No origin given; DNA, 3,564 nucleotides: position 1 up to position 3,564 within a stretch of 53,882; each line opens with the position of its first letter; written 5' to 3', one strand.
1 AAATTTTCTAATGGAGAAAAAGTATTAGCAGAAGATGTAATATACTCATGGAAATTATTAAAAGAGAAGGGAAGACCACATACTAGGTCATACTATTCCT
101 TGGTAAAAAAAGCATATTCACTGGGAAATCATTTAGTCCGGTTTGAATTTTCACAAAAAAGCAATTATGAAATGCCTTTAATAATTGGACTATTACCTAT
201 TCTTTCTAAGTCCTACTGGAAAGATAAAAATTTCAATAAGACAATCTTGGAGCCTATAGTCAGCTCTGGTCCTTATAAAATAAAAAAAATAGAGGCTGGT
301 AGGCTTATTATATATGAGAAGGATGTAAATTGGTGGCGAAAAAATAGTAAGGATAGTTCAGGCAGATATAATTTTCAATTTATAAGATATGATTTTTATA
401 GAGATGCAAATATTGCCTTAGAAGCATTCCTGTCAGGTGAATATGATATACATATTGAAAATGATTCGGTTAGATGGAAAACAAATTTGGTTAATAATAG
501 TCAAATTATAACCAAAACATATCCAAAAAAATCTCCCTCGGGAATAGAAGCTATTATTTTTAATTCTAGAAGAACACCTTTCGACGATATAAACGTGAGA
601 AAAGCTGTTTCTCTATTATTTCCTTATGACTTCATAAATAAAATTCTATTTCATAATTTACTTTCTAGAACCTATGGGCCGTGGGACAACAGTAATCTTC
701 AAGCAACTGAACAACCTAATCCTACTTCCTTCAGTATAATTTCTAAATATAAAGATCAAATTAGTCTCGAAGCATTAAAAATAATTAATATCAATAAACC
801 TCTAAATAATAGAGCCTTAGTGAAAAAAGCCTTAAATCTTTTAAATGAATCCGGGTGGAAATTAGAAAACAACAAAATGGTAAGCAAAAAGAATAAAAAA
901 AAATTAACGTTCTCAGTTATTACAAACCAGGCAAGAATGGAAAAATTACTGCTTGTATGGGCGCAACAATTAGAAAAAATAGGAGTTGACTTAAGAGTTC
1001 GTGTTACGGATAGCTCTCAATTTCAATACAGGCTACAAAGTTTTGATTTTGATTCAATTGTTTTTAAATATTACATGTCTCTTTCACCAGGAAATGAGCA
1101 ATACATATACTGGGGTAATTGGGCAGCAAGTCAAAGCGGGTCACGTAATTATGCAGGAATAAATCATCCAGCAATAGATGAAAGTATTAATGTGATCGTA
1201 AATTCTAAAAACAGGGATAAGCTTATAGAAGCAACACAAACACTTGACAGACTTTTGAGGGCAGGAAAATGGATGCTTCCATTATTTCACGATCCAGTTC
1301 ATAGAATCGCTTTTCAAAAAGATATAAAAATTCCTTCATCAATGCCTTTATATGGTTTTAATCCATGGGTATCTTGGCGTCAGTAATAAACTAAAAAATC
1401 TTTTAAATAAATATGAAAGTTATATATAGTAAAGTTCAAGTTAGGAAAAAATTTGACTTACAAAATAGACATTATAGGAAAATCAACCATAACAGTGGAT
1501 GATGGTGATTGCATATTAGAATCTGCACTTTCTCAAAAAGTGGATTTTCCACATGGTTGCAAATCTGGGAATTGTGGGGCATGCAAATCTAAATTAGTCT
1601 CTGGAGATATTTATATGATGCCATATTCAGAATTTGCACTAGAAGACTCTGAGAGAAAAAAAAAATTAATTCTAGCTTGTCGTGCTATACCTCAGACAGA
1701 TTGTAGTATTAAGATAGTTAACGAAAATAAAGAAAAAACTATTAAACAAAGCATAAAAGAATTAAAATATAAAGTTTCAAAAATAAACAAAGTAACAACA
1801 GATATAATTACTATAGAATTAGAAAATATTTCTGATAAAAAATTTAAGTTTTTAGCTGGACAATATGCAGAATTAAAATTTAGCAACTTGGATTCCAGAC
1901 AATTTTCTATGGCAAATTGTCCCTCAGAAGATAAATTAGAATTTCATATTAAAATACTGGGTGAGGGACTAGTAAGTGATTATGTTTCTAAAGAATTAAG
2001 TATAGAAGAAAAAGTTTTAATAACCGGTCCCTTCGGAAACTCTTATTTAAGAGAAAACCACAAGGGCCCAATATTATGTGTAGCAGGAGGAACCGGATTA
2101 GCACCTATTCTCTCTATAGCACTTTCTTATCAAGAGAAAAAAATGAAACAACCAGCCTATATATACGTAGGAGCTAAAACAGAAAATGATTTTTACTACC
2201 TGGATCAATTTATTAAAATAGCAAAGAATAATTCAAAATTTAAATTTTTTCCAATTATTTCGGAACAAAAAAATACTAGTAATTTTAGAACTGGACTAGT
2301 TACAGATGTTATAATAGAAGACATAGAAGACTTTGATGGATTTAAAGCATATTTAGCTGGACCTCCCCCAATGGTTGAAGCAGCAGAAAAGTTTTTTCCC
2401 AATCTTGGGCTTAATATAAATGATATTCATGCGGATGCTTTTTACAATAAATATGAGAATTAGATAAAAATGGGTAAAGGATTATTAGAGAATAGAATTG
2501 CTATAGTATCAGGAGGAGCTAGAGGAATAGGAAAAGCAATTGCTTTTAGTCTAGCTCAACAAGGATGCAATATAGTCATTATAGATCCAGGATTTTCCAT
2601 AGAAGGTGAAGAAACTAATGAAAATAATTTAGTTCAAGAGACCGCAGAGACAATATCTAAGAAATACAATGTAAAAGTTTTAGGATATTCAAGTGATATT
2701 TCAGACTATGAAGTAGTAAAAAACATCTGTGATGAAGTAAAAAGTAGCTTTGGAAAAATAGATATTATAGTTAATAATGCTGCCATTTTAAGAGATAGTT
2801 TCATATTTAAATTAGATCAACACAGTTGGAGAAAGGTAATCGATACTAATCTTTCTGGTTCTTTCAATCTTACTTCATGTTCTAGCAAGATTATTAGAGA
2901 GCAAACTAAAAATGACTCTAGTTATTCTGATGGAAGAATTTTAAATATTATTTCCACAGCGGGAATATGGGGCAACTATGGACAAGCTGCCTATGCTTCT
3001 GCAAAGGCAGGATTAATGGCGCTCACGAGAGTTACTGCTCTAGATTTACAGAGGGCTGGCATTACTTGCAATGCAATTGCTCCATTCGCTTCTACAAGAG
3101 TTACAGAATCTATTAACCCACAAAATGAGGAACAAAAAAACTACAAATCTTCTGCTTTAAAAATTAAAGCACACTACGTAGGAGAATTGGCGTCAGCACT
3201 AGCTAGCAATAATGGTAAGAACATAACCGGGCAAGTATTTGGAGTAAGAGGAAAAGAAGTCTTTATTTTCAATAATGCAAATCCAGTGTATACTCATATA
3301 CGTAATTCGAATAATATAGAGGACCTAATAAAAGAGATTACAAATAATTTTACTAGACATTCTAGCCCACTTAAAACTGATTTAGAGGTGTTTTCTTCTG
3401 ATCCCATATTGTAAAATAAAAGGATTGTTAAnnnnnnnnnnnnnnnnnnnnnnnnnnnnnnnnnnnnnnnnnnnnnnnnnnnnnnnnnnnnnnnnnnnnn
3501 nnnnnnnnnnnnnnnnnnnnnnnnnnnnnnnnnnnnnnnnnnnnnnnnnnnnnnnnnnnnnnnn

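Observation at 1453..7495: Seven-gene operon joining a PaaA-like di-iron oxygenase and reductase to a gentisate-type dioxygenase, a hotdog thioesterase, an MFE-2-like dehydrogenase and an M20 amidohydrolase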

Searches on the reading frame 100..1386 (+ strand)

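Call 4: search_protein_families(library=pfam, proteins=[window:100-1386:+], max_evalue=0.01)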
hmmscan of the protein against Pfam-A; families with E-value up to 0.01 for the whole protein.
window:100-1386:+ (428 aa): 1 family
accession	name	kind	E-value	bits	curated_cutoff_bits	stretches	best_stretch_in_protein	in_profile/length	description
PF00496.27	SBP_bac_5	-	1.7e-43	149.6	32.4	1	7-339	70-361/368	Bacterial extracellular solute-binding proteins, family 5 Middle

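Call 5: search_protein_families(library=ncbifam, proteins=[window:100-1386:+], max_evalue=0.01)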
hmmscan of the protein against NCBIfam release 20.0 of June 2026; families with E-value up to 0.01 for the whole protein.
window:100-1386:+ (428 aa): 6 families
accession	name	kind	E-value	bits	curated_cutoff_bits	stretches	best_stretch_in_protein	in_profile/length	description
NF045468.1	Opp5A_nikA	equivalog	1.8e-16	59.7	600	2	239-377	304-441/488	nickel ABC transporter substrate-binding protein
TIGR02294.1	nickel_nikA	equivalog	6.8e-13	48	393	2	241-325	315-401/501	nickel ABC transporter substrate-binding protein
TIGR04028.1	SBP_KPN_01854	hypoth_equivalog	1.2e-11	43.9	468.5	1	242-400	320-482/509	TIGR04028 family ABC transporter substrate-binding protein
NF047575.1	opine_bind_CntA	exception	1.2e-05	24.1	800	1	227-320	333-429/535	staphylopine-dependent metal ABC transporter substrate-binding lipoprotein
NF045467.1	Opp4A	equivalog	0.00023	19.5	650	0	241-313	368-446/556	oligopeptide ABC transporter substrate-binding protein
NF011689.0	PRK15109.1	equivalog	0.00035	19.3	560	1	8-173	163-321/547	ABC transporter substrate-binding protein SapA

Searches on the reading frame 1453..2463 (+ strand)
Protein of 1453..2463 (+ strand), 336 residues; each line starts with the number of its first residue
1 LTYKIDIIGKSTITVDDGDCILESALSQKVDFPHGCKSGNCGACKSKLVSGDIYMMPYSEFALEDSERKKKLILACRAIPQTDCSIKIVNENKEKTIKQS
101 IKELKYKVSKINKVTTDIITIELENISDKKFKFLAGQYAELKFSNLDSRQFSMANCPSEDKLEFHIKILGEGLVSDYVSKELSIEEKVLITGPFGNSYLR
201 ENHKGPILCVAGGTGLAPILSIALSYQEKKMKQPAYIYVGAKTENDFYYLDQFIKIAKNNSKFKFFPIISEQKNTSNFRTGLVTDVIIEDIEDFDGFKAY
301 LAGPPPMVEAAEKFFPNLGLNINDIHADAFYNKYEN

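Call 4: search_protein_families(library=pfam, proteins=[window:1453-2463:+], max_evalue=0.01)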
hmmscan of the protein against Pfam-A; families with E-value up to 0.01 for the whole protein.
window:1453-2463:+ (336 aa): 4 families
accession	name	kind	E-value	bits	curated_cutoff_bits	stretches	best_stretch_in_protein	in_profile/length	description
PF00175.26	NAD_binding_1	-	1.2e-19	71.4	22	1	210-312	2-108/109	Oxidoreductase NAD-binding domain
PF00111.32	Fer2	-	3.2e-14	53.1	21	1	10-81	6-77/77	2Fe-2S iron-sulfur cluster binding domain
PF00970.30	FAD_binding_6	-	1.3e-08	35.5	21.1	1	107-197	3-97/99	Oxidoreductase FAD-binding domain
PF08022.18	FAD_binding_8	-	0.00024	21.6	22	1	106-196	4-107/109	FAD-binding domain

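Call 5: search_protein_families(library=ncbifam, proteins=[window:1453-2463:+], max_evalue=0.01)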
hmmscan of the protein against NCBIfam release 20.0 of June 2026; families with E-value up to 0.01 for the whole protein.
window:1453-2463:+ (336 aa): 30 families (the best 25 are shown)
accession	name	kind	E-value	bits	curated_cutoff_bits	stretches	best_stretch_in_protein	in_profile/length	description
NF040810.1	BenC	equivalog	1.3e-61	208.6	430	1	13-331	15-331/333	benzoate 1,2-dioxygenase electron transfer component BenC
NF045803.1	MethMoxFADbindMmoC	equivalog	3e-54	184.1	500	1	14-331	17-341/343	aromatic/alkene monooxygenase hydroxylase FAD-binding subunit MmoC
NF008822.0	PRK11872.1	equivalog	2.7e-47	161.5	402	1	13-331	17-336/341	anthranilate 1,2-dioxygenase electron transfer component AntC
NF005963.0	PRK08051.1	equivalog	3.9e-46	157.2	230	1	102-330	2-230/233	NAD(P)H-flavin reductase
NF052252.1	flav_redu_LuxG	exception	4.8e-42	143.7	340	1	106-330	3-229/232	flavin mononucleotide reductase LuxG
TIGR02160.1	PA_CoA_Oxy5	hypoth_equivalog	1.1e-30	106.7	420.8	2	106-332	4-243/352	1,2-phenylacetyl-CoA epoxidase subunit PaaE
TIGR01941.1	nqrF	equivalog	7.4e-27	94.3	295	2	149-330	207-403/405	NADH:ubiquinone reductase (Na(+)-transporting) subunit F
NF007964.0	PRK10684.1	equivalog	2.9e-26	92.2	383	2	98-333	4-240/333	NADH oxidoreductase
NF058606.1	GlBtMonoRdsGbcB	equivalog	1e-21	77.3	500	2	108-331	18-248/362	glycine betaine monooxygenase reductase subunit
NF009805.0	PRK13289.1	equivalog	7.9e-21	74.4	432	1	106-330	157-392/399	NO-inducible flavohemoprotein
NF004317.0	PRK05713.1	equivalog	2.9e-20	72.7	338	1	8-276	6-264/312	iron-sulfur-binding ferredoxin reductase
TIGR02911.1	sulfite_red_B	equivalog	4.9e-17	61.9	288.6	1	120-326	18-220/261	anaerobic sulfite reductase subunit AsrB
NF000798.0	PRK00054.1-3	equivalog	6.2e-15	55.5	219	1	102-295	4-176/244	dihydroorotate dehydrogenase electron transfer subunit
NF006220.0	PRK08345.1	subfamily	2.1e-14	53.5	395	1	120-321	29-242/294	cytochrome-c3 hydrogenase subunit gamma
TIGR02008.1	fdx_plant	subfamily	2.6e-13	49.5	81.15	1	9-92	9-94/97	ferredoxin [2Fe-2S]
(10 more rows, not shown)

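Call 38: search_solved_structures(query=window:1453-2463:+, max_evalue=1e-15)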
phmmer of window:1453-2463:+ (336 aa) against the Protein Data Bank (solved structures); distinct sequences matched with E-value up to 1e-15: 8.
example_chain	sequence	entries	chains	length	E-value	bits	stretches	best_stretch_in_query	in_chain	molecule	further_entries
5ogx_A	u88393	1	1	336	8.2e-45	156.8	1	1-330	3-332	Cytochrome P450 reductase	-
1krh_A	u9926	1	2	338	8.4e-38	133.7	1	13-321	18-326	Benzoate 1,2-Dioxygenase Reductase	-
7c3a_A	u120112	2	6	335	1.4e-34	123.2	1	3-331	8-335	Ferredoxin reductase component of carbazole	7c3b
4wqm_A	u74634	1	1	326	8.3e-33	117.3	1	15-330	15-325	Toluene-4-monooxygenase electron transfer component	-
1tvc_A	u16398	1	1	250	1.9e-25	93.2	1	125-321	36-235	METHANE MONOOXYGENASE COMPONENT C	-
1qfj_A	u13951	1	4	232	2.2e-19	73.2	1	104-316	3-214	PROTEIN (FLAVIN REDUCTASE)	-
7xk3_F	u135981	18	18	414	2.3e-16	63.3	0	171-331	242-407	Na(+)-translocating NADH-quinone reductase subunit F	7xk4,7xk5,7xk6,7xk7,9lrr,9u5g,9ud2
8a1t_F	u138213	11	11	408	3.9e-16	62.6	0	171-330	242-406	Na(+)-translocating NADH-quinone reductase subunit F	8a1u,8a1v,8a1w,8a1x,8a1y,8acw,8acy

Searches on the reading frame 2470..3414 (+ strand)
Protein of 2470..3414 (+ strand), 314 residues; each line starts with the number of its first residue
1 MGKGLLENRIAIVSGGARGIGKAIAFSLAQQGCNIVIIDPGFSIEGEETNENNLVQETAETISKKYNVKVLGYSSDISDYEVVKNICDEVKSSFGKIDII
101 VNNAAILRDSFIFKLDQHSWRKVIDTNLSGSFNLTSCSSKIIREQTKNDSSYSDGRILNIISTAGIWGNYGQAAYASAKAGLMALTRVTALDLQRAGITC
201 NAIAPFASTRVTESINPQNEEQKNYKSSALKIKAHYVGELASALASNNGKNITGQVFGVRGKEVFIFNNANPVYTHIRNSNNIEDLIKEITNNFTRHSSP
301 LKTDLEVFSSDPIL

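Call 4: search_protein_families(library=pfam, proteins=[window:2470-3414:+], max_evalue=0.01)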
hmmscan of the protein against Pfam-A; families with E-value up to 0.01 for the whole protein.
window:2470-3414:+ (314 aa): 4 families
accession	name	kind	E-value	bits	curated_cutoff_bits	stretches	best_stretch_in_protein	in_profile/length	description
PF00106.31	adh_short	-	4.4e-40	137.7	26.6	1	10-218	2-193/195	short chain dehydrogenase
PF13561.12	adh_short_C2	-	8.9e-39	133.9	27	1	17-259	3-231/236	Enoyl-(Acyl carrier protein) reductase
PF08659.16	KR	-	8.1e-18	65.4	22.6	1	12-187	4-161/180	KR domain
PF02481.21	DNA_processg_A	-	0.003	17.2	29.6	1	3-52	68-118/212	DNA recombination-mediator protein A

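Call 5: search_protein_families(library=ncbifam, proteins=[window:2470-3414:+], max_evalue=0.01)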
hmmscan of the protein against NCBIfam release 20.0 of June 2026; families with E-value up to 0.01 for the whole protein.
window:2470-3414:+ (314 aa): 222 families (the best 25 are shown)
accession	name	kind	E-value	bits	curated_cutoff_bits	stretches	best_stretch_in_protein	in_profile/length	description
NF005861.0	PRK07791.1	subfamily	8.8e-57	192.7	373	1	4-275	2-268/300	SDR family oxidoreductase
NF005862.0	PRK07792.1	equivalog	2.7e-52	177.9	414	1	6-290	11-284/307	3-oxoacyl-ACP reductase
TIGR01830.1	3oxo_ACP_reduc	equivalog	1.1e-50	172.6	297.75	1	11-261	1-236/239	3-oxoacyl-[acyl-carrier-protein] reductase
NF004198.0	PRK05653.1-3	equivalog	3.5e-48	164.2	296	1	5-261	4-244/248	3-oxoacyl-ACP reductase FabG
NF004197.0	PRK05653.1-1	equivalog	2.1e-44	152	332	1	5-261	4-244/249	3-oxoacyl-ACP reductase FabG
NF006110.0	PRK08261.1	equivalog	2.1e-42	145.6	410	1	6-263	212-450/454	3-oxoacyl-ACP reductase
NF009466.0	PRK12826.1-2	subfamily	3.2e-42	144.7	222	1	7-263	2-244/248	3-oxoacyl-ACP reductase FabG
NF009546.0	PRK12935.1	equivalog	2.7e-41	141.7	418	1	6-260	4-242/247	acetoacetyl-CoA reductase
TIGR01829.1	AcAcCoA_reduct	subfamily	3.6e-41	141.4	302.1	1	9-261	1-238/242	acetoacetyl-CoA reductase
NF009464.0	PRK12824.1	subfamily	2.1e-38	132.4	269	1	8-261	2-240/245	3-oxoacyl-ACP reductase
TIGR03971.1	SDR_subfam_1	subfamily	2.4e-38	132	300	1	6-258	1-263/271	mycofactocin-coupled SDR family oxidoreductase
NF009093.0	PRK12429.1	subfamily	4.2e-38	131.1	258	1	6-259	3-252/259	3-hydroxybutyrate dehydrogenase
NF053542.1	FlxB_rubin_SDR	equivalog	2.1e-37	129.1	340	1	10-261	2-237/239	flexirubin biosynthesis SDR family reductase FlxB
NF004200.0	PRK05653.1-5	equivalog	4.4e-37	127.9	273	1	9-261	3-239/242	3-oxoacyl-ACP reductase FabG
NF052558.1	MBtsdlDhBudC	equivalog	1.3e-36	126.4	270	1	7-261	2-239/250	meso-2,3-butanediol dehydrogenase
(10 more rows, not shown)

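Call 36: search_solved_structures(query=window:2470-3414:+, max_evalue=1e-20)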
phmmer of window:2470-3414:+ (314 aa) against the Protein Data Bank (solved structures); distinct sequences matched with E-value up to 1e-20: 106 (the best 60 are shown).
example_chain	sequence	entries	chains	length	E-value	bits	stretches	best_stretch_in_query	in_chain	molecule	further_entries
2et6_A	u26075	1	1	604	2.1e-57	197.8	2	7-219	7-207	(3R)-hydroxyacyl-CoA dehydrogenase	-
2uvd_A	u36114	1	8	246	3.3e-38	134.8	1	6-262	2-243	3-OXOACYL-(ACYL-CARRIER-PROTEIN) REDUCTASE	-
3qlj_A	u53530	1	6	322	1.4e-36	129.4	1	3-265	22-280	Short chain dehydrogenase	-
2hq1_A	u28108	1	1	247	1.6e-36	129.3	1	6-262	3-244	Glucose/ribitol dehydrogenase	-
7ulh_A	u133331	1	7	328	5.3e-35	124.2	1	4-275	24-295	Short chain dehydrogenase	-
4jro_A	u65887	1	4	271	7e-35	123.8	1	6-262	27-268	FabG protein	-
3osu_A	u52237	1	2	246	7.1e-35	123.8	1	9-261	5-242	3-oxoacyl-[acyl-carrier-protein] reductase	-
3sj7_A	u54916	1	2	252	8.6e-35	123.5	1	9-261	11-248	3-oxoacyl-(Acyl-carrier-protein) reductase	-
4rzh_A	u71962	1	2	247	1.1e-32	116.6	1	7-261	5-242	3-oxoacyl-[acyl-carrier protein] reductase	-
4kzp_A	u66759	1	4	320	5.1e-32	114.4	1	6-266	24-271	Oxidoreductase, short chain dehydrogenase/reductase family protein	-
3woh_A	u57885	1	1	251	5.6e-32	114.3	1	2-261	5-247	SiaM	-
3oml_A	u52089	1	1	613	1.8e-31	112.6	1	3-218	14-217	Peroxisomal Multifunctional Enzyme Type 2, CG3415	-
7lg9_A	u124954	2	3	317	5e-31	111.2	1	6-267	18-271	3-ketoacyl-ACP reductase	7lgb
1zbq_A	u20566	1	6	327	5.1e-31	111.1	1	6-219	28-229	17-beta-hydroxysteroid dehydrogenase 4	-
3tzk_A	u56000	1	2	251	1.1e-30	110.1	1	6-261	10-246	3-oxoacyl-[acyl-carrier protein] reductase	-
1gz6_A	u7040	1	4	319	2e-30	109.2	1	7-219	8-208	ESTRADIOL 17 BETA-DEHYDROGENASE 4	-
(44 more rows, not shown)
